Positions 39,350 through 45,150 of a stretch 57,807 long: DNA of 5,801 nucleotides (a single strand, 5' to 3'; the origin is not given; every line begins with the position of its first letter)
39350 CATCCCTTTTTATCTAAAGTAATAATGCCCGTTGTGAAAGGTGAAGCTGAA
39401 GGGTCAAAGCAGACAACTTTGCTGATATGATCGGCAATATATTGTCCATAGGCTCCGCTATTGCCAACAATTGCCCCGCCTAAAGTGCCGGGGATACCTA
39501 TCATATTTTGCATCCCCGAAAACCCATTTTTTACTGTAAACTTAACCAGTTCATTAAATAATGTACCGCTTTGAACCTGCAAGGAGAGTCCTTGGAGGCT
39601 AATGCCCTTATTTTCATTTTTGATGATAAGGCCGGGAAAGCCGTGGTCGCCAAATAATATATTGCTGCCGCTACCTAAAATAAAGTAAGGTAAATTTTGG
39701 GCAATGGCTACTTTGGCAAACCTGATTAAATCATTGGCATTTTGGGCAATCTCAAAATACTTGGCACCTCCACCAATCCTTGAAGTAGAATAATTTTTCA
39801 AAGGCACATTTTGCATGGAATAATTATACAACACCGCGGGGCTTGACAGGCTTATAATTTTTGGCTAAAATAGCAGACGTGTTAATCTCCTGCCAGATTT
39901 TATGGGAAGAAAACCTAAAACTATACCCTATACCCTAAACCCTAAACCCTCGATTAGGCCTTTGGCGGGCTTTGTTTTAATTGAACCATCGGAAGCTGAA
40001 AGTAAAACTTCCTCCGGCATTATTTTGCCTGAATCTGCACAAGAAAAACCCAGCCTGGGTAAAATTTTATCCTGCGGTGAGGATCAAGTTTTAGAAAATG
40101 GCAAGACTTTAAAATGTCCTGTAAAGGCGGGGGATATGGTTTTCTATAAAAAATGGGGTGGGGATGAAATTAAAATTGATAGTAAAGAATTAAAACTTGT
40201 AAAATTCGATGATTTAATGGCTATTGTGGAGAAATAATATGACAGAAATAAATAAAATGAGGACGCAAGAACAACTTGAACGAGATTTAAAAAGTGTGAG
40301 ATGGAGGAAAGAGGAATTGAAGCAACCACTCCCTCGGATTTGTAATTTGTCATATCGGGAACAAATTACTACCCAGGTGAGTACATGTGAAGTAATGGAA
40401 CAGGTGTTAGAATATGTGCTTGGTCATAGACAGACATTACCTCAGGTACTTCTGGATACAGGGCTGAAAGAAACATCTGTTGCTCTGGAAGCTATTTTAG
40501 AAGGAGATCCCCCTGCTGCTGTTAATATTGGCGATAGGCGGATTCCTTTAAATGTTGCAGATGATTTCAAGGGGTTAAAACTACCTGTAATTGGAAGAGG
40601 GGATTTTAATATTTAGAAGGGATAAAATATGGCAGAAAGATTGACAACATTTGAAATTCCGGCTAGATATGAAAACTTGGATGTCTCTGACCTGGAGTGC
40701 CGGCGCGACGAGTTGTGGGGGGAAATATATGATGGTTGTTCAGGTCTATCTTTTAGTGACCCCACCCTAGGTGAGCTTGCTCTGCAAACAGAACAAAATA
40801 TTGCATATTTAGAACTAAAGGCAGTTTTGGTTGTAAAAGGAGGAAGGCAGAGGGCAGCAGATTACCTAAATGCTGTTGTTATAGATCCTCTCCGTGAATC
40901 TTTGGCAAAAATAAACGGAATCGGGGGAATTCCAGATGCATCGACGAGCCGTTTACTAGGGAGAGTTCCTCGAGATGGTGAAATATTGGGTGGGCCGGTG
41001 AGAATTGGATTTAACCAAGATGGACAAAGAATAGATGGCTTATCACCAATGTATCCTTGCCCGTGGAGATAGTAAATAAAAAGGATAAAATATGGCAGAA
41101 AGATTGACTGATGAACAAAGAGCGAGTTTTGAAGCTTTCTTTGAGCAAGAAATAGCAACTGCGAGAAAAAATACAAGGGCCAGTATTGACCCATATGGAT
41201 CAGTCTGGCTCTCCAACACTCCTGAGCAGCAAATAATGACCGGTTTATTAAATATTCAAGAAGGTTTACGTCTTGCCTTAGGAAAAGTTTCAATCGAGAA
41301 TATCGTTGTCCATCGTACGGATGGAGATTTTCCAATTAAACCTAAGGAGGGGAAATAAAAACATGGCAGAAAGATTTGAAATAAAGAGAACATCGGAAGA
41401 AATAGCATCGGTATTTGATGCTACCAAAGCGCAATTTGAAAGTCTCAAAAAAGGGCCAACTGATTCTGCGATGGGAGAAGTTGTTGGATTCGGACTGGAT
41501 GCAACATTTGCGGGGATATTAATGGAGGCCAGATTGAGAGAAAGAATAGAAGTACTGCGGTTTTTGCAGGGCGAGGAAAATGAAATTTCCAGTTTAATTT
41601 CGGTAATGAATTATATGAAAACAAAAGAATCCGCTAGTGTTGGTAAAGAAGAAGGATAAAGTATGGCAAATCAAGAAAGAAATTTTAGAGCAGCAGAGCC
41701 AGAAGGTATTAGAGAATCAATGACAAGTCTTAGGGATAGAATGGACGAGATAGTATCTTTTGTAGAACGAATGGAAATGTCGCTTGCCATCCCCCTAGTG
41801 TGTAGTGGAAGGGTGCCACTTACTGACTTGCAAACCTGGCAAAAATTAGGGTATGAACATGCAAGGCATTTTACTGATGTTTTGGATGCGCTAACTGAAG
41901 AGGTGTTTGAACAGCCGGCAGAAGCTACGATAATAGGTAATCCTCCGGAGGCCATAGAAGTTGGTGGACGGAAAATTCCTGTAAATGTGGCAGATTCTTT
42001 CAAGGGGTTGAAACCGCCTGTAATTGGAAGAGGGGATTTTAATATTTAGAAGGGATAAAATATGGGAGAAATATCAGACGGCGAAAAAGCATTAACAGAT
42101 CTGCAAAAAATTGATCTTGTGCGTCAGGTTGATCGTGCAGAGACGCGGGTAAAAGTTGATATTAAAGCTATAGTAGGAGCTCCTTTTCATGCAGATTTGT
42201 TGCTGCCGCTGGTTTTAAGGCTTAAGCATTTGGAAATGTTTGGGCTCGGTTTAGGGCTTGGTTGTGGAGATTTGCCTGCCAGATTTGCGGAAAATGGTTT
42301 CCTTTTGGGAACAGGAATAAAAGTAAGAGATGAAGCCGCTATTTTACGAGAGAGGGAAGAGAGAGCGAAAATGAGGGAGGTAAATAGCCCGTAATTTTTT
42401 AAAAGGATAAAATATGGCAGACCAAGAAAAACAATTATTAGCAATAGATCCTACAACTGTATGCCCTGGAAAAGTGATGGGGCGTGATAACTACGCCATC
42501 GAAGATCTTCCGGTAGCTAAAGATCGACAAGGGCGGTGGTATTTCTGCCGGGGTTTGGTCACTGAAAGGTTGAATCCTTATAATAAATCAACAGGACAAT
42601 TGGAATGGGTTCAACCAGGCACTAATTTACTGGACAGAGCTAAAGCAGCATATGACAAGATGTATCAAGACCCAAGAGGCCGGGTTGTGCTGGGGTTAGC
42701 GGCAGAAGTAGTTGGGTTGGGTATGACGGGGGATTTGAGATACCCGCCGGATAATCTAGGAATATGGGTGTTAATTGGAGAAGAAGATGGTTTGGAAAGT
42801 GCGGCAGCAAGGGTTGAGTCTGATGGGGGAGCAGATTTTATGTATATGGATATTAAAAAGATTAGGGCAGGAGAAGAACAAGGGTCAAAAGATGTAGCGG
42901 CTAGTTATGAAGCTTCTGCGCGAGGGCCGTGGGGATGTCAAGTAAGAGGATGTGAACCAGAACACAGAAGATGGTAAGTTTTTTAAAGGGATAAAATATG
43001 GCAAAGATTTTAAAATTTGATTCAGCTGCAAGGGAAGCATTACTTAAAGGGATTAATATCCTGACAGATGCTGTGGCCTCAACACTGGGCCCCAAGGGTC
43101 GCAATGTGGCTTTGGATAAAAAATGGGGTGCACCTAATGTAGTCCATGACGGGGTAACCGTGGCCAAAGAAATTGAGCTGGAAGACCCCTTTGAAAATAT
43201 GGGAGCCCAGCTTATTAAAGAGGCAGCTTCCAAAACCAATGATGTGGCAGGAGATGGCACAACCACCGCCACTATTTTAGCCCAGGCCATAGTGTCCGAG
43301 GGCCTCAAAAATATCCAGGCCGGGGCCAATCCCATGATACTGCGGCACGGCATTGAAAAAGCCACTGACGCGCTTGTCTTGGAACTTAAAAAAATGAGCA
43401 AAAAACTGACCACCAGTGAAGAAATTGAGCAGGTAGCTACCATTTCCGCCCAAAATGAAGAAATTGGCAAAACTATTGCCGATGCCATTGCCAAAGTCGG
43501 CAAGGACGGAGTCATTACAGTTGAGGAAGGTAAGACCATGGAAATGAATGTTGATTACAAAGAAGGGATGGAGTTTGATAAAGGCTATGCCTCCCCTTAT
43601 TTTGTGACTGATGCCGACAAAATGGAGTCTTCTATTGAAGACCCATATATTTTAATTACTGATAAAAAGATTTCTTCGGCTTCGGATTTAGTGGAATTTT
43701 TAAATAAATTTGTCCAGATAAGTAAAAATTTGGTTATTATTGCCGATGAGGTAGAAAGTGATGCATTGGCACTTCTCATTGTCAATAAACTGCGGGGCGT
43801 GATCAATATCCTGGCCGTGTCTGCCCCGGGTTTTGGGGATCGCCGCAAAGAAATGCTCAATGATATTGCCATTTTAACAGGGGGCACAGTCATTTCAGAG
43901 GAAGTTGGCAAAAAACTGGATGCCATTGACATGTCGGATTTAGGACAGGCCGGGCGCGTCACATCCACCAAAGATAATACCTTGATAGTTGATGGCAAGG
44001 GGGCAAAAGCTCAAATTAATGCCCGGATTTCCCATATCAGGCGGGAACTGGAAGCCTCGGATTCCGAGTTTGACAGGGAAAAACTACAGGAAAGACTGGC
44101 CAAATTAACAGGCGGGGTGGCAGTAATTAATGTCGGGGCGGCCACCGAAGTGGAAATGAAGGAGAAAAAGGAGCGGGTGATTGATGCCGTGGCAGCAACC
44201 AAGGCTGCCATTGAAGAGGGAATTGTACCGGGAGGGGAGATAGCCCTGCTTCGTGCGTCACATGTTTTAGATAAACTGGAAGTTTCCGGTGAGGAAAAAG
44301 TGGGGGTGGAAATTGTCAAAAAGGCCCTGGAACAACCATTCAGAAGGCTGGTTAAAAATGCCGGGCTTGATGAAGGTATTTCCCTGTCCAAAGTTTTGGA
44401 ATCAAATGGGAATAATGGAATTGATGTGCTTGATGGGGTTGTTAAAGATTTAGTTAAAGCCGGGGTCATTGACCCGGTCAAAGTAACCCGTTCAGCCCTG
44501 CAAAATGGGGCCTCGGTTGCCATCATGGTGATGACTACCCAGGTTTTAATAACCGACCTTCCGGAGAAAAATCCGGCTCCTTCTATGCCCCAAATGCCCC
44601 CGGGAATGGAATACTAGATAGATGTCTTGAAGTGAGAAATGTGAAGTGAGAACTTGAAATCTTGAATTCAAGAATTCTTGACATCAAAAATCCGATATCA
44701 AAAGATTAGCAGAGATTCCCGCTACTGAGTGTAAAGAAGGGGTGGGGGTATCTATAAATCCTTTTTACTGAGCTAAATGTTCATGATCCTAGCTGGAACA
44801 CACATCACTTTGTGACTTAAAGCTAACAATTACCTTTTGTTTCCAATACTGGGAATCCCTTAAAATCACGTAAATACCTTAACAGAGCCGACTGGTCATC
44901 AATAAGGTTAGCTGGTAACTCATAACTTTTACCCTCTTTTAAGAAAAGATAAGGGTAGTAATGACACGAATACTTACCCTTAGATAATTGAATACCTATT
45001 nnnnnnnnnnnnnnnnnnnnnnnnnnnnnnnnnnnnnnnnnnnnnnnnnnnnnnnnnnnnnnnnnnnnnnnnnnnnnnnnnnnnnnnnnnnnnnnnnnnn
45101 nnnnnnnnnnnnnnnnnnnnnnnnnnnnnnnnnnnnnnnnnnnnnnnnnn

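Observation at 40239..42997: groES and groEL are separated by an array of seven unrecognisable small ORFs, each headed by a copy of the groEL translation-initiation module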

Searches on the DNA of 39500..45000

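Call 74: search_rna_families(source=window, start=39500, end=45000, threshold=evalue, max_evalue=1)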
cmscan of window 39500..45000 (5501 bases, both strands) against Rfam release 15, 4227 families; matches with E-value up to 1: 0.
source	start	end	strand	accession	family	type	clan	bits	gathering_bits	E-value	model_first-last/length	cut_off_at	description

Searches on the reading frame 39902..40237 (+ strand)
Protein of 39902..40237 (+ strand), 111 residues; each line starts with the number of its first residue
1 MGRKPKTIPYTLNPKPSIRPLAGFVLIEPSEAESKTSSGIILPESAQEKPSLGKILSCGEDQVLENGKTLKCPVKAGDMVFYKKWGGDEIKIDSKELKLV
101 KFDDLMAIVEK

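Call 6: search_protein_families(library=pfam, max_evalue=1, proteins=[window:39902-40237:+])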
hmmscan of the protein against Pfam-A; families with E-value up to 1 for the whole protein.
window:39902-40237:+ (111 aa): 2 families
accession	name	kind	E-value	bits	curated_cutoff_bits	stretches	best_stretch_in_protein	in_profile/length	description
PF00166.26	Cpn10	-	7e-26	90.5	21.1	1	18-109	2-93/93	Chaperonin 10 Kd subunit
PF14230.11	DUF4333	-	0.14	12.9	27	1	56-78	42-64/78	Domain of unknown function (DUF4333)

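Call 54: find_related_loci(query=A6, collection=metagenome_contigs, flank=9000)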
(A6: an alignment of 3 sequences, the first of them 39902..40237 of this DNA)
Query A6 (111 aa) in metagenome_contigs; peptide patterns used: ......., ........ (x = any residue, [..] = any of these).
599 stretches matched a pattern (row limit reached: there are more); 260 encode a relative of the query (tblastn E <= 1e-3); the best 80 are kept; 80 distinct loci.
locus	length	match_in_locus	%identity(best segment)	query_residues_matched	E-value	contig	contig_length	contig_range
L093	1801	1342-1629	79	15-110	3e-49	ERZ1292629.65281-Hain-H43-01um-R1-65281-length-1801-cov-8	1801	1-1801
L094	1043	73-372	76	11-110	1e-51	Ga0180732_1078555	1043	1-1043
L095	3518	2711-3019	72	8-110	3e-47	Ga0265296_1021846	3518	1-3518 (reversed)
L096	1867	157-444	75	15-110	1e-47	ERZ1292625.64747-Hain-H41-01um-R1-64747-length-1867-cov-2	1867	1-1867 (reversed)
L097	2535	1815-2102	75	15-110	6e-47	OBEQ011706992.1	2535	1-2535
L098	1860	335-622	75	15-110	4e-47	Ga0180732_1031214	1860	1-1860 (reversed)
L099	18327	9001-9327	70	1-110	1e-46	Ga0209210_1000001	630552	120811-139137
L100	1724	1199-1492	71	13-110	2e-46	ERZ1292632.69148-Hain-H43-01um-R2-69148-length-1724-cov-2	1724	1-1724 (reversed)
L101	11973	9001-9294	73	13-110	7e-46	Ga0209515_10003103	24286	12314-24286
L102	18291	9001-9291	72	13-109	7e-46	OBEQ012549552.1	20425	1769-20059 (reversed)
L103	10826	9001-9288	74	15-110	1e-45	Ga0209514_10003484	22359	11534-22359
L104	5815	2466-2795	67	3-110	2e-45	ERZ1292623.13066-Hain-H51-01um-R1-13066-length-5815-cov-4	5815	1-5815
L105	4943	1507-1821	71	5-110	1e-45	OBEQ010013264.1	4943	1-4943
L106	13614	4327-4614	74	15-110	1e-45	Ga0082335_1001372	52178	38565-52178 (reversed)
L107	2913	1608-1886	74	18-110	3e-45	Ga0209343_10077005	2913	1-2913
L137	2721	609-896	72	15-110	1e-41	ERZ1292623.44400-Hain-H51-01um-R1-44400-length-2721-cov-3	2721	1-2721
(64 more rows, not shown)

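Call 88: search_protein_families(library=pfam, alignment_id=A8, max_evalue=0.01)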
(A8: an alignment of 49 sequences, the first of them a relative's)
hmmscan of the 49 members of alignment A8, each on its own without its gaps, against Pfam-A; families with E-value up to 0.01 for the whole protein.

A. member 1, L094:382-579:+ (65 aa): 0 families

B. families by the number of members that match (of 49 scanned): 5 families
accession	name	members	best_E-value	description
PF05635.17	23S_rRNA_IVP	1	1.6e-29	23S rRNA-intervening sequence protein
PF22296.2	bAvd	1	8.9e-06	bAvd-like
PF01442.23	Apolipoprotein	1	0.003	Apolipoprotein A1/A4/E domain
PF13720.11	Acetyltransf_11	1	0.0059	Udp N-acetylglucosamine O-acyltransferase; Domain 2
PF07946.19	CCDC47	1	0.0098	PAT complex subunit CCDC47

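Call 98: search_protein_families(library=phrogs, alignment_id=A8, max_evalue=0.001)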
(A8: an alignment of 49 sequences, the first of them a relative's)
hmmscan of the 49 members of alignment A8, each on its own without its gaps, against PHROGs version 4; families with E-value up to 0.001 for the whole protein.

A. member 1, L094:382-579:+ (65 aa): 0 families

B. families by the number of members that match (of 49 scanned): 1 family
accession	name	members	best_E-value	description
phrog_3206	-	1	8.9e-08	Avd protein of DGR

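Call 99: search_protein_families(library=padloc, alignment_id=A8, max_evalue=0.001)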
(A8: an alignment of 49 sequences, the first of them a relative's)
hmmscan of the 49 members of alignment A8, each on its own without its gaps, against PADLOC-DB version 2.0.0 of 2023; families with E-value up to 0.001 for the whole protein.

A. member 1, L094:382-579:+ (65 aa): 0 families

B. families by the number of members that match (of 49 scanned): 0 families
